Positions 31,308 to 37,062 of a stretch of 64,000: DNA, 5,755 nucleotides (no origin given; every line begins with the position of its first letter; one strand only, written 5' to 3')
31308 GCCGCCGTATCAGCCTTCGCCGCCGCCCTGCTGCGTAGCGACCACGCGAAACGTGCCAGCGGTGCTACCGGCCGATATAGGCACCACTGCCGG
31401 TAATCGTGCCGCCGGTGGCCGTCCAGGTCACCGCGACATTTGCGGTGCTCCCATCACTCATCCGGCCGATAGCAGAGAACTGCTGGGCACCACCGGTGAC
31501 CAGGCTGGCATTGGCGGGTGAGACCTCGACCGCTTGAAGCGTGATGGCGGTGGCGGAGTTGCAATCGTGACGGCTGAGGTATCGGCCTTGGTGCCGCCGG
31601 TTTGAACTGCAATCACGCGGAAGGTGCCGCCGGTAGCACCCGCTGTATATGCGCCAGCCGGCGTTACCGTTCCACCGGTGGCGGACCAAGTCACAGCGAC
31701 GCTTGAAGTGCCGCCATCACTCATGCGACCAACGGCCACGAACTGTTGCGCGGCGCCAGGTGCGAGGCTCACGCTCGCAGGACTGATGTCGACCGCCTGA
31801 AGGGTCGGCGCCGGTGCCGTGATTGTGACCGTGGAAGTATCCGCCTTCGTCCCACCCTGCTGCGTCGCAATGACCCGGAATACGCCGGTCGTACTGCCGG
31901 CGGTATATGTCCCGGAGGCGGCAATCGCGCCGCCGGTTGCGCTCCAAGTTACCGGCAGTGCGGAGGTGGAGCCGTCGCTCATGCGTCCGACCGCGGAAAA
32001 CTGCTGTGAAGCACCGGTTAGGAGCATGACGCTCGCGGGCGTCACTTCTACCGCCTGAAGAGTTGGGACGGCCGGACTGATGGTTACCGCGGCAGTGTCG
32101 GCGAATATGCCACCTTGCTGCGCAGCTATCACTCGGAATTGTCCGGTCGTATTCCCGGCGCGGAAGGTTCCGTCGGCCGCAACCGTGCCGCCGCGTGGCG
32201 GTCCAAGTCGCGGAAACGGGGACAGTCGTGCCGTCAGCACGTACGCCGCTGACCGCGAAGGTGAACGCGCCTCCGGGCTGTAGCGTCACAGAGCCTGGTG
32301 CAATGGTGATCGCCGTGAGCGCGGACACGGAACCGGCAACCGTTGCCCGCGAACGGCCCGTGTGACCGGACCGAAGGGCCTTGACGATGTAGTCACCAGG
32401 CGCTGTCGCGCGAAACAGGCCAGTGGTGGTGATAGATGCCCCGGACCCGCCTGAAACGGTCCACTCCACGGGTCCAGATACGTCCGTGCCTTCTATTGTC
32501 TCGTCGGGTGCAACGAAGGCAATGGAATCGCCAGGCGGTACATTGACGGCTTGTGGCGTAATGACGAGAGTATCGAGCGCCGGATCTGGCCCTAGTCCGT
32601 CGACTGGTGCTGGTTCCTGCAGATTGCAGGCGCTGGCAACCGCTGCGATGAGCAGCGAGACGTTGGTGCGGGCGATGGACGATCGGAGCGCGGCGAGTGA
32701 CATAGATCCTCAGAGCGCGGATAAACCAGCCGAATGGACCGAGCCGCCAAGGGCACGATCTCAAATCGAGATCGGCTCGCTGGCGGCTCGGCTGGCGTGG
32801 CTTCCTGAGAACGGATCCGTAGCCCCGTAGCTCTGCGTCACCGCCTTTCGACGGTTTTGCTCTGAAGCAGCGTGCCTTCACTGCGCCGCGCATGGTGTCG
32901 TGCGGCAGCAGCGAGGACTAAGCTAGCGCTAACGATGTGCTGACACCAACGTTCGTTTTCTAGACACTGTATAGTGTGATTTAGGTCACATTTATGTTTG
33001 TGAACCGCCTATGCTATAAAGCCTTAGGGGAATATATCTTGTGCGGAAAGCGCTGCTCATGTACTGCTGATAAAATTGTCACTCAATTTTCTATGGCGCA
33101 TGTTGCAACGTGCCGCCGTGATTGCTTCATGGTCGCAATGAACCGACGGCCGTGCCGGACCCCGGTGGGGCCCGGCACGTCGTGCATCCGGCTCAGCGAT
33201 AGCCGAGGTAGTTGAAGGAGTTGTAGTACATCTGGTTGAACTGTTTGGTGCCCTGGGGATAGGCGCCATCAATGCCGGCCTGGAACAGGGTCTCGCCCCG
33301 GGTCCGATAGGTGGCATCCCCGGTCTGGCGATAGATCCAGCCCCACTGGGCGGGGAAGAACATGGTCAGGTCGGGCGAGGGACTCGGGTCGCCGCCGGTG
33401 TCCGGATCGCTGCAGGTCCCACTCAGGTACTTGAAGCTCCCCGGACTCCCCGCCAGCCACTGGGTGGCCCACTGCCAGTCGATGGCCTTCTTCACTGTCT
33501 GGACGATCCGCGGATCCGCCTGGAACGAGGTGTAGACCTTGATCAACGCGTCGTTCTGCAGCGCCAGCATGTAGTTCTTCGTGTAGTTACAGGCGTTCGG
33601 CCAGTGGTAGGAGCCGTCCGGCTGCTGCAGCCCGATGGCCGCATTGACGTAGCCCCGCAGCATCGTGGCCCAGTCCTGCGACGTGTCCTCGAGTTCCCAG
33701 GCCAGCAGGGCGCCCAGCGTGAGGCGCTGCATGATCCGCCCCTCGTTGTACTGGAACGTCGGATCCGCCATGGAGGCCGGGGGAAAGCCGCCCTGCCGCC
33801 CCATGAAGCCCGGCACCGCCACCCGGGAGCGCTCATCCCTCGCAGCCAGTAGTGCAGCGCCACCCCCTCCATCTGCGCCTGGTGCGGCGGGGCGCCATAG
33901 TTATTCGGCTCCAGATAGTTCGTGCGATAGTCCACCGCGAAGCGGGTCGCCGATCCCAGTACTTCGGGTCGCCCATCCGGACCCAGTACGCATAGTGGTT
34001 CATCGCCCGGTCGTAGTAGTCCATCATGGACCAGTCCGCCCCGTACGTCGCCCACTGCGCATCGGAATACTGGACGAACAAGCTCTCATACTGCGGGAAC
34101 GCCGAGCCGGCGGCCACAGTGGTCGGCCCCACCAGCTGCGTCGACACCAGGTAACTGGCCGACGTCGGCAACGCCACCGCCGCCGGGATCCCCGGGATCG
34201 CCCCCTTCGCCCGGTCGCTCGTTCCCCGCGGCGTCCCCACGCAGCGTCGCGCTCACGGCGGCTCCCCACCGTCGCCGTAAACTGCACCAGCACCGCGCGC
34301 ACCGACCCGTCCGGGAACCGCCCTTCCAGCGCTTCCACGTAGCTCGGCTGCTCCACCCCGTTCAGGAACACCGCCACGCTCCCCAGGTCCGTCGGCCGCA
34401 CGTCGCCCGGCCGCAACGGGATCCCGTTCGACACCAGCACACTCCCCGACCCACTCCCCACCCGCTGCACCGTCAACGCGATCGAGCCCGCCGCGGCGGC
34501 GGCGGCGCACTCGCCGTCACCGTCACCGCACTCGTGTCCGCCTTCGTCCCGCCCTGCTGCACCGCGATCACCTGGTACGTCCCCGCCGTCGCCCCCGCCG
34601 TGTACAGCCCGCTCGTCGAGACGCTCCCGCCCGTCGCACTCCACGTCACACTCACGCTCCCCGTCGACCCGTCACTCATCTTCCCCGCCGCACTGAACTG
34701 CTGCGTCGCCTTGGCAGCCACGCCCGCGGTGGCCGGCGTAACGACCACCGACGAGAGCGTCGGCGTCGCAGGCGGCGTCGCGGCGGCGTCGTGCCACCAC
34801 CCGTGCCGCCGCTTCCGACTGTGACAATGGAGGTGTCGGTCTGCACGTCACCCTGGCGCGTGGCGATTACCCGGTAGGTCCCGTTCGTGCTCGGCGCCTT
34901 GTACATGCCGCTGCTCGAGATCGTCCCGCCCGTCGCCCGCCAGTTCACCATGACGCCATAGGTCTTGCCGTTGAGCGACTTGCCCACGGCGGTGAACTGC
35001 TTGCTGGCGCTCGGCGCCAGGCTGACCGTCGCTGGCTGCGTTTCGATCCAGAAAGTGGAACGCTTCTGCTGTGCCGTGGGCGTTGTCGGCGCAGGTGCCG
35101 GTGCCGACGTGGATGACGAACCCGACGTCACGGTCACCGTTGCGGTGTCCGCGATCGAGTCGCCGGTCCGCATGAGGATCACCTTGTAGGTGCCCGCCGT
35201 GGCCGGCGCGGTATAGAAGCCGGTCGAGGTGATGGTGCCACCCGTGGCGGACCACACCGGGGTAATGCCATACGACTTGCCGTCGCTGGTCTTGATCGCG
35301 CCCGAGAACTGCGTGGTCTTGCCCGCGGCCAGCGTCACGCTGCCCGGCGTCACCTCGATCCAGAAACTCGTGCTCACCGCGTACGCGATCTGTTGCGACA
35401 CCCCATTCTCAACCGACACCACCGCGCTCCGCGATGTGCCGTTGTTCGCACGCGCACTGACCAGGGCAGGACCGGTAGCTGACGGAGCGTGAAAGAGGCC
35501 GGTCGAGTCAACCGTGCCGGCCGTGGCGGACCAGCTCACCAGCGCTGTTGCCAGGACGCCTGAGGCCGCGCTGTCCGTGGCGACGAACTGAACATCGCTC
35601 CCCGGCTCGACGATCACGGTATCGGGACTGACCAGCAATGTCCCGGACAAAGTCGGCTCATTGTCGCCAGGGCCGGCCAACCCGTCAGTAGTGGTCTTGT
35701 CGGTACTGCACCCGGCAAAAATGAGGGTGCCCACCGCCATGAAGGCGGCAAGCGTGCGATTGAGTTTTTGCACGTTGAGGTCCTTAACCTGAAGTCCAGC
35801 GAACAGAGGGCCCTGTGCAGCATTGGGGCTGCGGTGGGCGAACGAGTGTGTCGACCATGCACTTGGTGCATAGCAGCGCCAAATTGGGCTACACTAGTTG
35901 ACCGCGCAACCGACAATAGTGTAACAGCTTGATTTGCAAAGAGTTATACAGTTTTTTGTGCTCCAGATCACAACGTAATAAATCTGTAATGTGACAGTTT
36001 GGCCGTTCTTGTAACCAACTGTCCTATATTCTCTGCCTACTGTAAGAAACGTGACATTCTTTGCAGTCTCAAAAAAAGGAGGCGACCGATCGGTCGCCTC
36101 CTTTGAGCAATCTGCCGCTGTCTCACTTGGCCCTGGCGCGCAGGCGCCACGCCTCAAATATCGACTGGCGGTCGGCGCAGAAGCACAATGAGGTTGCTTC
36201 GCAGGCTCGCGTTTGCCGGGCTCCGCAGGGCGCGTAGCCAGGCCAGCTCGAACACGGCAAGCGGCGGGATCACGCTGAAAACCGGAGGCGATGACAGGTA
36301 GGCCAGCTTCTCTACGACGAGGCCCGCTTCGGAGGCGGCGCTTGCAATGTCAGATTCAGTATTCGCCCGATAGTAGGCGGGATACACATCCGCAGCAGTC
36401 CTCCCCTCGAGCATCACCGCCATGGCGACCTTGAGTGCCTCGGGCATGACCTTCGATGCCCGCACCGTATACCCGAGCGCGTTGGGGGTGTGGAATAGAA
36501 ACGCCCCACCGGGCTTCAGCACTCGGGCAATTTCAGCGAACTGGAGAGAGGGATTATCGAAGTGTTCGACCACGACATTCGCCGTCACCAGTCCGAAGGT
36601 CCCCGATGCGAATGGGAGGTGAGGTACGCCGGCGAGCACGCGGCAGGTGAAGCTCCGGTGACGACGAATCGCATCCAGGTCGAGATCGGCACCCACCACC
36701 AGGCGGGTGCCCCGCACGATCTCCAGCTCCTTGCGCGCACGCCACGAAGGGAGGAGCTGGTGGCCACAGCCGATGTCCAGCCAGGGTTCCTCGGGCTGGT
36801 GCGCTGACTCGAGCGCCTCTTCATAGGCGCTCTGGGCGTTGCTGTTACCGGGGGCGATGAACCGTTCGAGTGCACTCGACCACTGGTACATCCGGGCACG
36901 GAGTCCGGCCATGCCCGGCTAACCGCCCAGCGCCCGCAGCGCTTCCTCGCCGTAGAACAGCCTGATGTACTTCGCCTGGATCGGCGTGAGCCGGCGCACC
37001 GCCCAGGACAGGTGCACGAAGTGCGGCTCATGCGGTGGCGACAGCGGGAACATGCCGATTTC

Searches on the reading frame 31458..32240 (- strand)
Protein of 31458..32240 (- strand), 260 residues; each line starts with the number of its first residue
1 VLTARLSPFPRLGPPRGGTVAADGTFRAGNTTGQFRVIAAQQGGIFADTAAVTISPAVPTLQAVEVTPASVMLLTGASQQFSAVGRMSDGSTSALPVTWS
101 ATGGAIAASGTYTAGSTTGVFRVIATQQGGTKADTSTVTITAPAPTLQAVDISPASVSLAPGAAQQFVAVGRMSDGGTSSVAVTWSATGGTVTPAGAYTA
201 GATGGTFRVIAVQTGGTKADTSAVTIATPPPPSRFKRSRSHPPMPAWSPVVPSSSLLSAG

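Call 76: search_protein_families(library=pfam, proteins=[window:31458-32240:-], max_evalue=0.001)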
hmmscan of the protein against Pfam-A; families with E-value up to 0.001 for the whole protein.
window:31458-32240:- (260 aa): 2 families
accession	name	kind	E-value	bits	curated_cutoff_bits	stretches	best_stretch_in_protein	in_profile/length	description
PF02368.24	Big_2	-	1.2e-07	32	22.8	2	62-138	3-79/79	Bacterial Ig-like domain (group 2)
PF07532.17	Big_4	-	1.7e-07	31.1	22.1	0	87-114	24-52/59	Bacterial Ig-like domain (group 4)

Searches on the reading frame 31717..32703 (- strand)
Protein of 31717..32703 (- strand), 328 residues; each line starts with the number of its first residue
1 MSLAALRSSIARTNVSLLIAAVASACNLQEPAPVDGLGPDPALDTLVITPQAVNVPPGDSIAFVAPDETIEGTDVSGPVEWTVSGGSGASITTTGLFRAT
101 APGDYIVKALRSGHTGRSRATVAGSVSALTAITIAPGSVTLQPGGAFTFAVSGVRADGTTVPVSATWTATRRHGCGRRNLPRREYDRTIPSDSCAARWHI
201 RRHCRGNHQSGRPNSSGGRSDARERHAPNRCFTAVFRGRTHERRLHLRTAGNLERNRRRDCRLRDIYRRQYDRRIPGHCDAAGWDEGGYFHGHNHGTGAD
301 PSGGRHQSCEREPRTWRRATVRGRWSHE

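Call 76: search_protein_families(library=pfam, proteins=[window:31717-32703:-], max_evalue=0.001)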
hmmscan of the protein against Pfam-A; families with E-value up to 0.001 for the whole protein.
window:31717-32703:- (328 aa): 1 family
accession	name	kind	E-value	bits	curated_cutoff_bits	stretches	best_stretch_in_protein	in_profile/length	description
PF02368.24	Big_2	-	6.2e-07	29.7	22.8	1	48-111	7-68/79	Bacterial Ig-like domain (group 2)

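Call 77: search_protein_families(library=ncbifam, proteins=[window:31717-32703:-], max_evalue=0.01)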
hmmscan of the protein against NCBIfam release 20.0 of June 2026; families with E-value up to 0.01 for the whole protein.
window:31717-32703:- (328 aa): 0 families

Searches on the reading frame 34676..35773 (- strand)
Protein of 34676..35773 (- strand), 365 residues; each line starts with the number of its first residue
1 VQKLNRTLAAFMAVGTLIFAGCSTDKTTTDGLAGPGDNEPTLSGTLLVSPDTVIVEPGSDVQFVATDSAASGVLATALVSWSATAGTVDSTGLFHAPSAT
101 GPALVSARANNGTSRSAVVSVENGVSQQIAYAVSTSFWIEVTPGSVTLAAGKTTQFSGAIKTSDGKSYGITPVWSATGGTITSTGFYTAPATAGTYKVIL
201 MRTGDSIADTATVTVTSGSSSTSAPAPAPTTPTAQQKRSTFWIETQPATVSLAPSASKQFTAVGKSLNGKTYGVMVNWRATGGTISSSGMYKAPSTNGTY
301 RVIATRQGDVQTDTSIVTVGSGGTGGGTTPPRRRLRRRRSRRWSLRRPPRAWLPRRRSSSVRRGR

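Call 76: search_protein_families(library=pfam, proteins=[window:34676-35773:-], max_evalue=0.001)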
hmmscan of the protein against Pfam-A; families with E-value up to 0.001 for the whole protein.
window:34676-35773:- (365 aa): 1 family
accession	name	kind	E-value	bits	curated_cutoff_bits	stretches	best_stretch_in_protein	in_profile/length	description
PF19190.6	BACON_2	-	0.00073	19.9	25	1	112-160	16-65/94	Viral BACON domain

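Call 77: search_protein_families(library=ncbifam, proteins=[window:34676-35773:-], max_evalue=0.01)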
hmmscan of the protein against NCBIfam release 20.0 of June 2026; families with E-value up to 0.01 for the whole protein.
window:34676-35773:- (365 aa): 0 families

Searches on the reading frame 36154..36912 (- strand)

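Call 76: search_protein_families(library=pfam, proteins=[window:36154-36912:-], max_evalue=0.001)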
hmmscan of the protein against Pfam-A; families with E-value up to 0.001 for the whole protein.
window:36154-36912:- (252 aa): 5 families
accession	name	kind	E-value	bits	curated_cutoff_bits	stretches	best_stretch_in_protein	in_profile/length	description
PF08241.18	Methyltransf_11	-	1.2e-13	51.9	21.2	1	45-140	1-95/95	Methyltransferase domain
PF13489.12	Methyltransf_23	-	8.4e-12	45.6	27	1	33-158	16-124/164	Methyltransferase domain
PF13649.12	Methyltransf_25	-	3.6e-08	34.4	27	1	45-136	2-97/97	Methyltransferase domain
PF13847.12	Methyltransf_31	-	4.2e-06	26.9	27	1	43-147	6-119/145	Methyltransferase domain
PF08242.18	Methyltransf_12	-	4.3e-05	24.6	30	1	45-137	1-97/98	Methyltransferase domain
